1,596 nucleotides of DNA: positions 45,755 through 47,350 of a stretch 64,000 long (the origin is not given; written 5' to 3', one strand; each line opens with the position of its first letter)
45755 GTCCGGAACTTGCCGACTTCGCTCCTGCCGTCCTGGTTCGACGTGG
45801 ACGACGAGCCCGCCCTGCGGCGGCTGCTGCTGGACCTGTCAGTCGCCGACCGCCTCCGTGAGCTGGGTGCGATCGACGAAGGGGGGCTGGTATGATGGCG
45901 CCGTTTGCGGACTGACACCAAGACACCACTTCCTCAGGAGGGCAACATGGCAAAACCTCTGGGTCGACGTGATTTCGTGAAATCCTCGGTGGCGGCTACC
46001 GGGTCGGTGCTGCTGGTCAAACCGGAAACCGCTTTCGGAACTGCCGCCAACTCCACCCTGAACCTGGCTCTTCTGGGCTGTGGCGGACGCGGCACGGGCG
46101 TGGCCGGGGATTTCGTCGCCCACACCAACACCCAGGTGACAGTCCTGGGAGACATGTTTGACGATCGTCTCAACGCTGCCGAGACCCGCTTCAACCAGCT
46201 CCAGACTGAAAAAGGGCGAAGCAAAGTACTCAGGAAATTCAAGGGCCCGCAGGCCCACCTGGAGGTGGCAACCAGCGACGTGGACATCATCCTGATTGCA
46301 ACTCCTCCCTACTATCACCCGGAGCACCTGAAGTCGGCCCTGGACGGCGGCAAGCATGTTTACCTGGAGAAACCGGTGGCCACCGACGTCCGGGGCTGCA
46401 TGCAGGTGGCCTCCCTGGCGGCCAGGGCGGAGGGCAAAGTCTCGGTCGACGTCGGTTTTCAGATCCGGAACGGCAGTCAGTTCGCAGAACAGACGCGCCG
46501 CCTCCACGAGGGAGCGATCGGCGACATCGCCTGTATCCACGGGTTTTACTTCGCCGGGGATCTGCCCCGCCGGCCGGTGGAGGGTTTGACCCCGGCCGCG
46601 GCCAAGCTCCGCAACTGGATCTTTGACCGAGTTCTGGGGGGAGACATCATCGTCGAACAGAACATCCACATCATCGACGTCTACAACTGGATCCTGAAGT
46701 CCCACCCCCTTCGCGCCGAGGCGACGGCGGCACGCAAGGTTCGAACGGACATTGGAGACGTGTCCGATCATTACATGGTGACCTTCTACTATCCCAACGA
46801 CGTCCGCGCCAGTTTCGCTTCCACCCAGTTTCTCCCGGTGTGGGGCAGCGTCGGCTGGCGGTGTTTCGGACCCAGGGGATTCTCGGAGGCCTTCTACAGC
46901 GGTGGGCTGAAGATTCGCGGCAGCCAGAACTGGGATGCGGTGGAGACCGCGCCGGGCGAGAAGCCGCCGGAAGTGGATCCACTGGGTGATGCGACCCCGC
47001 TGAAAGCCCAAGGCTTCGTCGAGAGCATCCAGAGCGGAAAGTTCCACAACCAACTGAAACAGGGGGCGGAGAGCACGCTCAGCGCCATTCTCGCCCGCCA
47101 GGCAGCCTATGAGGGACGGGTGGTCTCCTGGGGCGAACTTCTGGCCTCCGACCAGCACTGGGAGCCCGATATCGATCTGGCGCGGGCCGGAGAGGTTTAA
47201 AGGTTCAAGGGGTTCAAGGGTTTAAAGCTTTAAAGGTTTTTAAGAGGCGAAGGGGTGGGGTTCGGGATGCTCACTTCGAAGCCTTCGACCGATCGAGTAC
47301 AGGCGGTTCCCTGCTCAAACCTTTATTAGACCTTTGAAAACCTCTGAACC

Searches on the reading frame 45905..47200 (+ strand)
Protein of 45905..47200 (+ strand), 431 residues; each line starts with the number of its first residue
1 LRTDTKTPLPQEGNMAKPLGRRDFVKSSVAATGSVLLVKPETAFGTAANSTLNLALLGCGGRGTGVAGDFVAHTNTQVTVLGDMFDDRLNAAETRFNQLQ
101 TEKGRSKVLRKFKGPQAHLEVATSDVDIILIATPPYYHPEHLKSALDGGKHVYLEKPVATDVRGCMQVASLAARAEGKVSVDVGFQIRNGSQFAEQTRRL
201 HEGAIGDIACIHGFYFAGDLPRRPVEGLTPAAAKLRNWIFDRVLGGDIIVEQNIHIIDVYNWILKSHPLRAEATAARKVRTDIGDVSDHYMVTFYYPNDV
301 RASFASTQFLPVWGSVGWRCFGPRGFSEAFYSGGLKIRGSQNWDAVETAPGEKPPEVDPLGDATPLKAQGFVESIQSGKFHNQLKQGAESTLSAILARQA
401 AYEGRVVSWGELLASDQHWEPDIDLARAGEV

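Call 15: search_protein_families(library=pfam, proteins=[window:45905-47200:+], max_evalue=0.001)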
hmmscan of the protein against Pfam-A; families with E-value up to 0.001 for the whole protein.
window:45905-47200:+ (431 aa): 3 families
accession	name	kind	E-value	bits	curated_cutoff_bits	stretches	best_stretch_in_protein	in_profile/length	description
PF01408.29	GFO_IDH_MocA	-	6.1e-15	56.4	24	1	53-182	2-119/120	Oxidoreductase family, NAD-binding Rossmann fold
PF22725.1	GFO_IDH_MocA_C3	-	1.2e-11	45.1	27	1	198-311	6-107/124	GFO/IDH/MocA C-terminal domain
PF03435.24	Sacchrp_dh_NADP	-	0.00085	20.1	25.1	0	56-152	3-95/129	Saccharopine dehydrogenase NADP binding domain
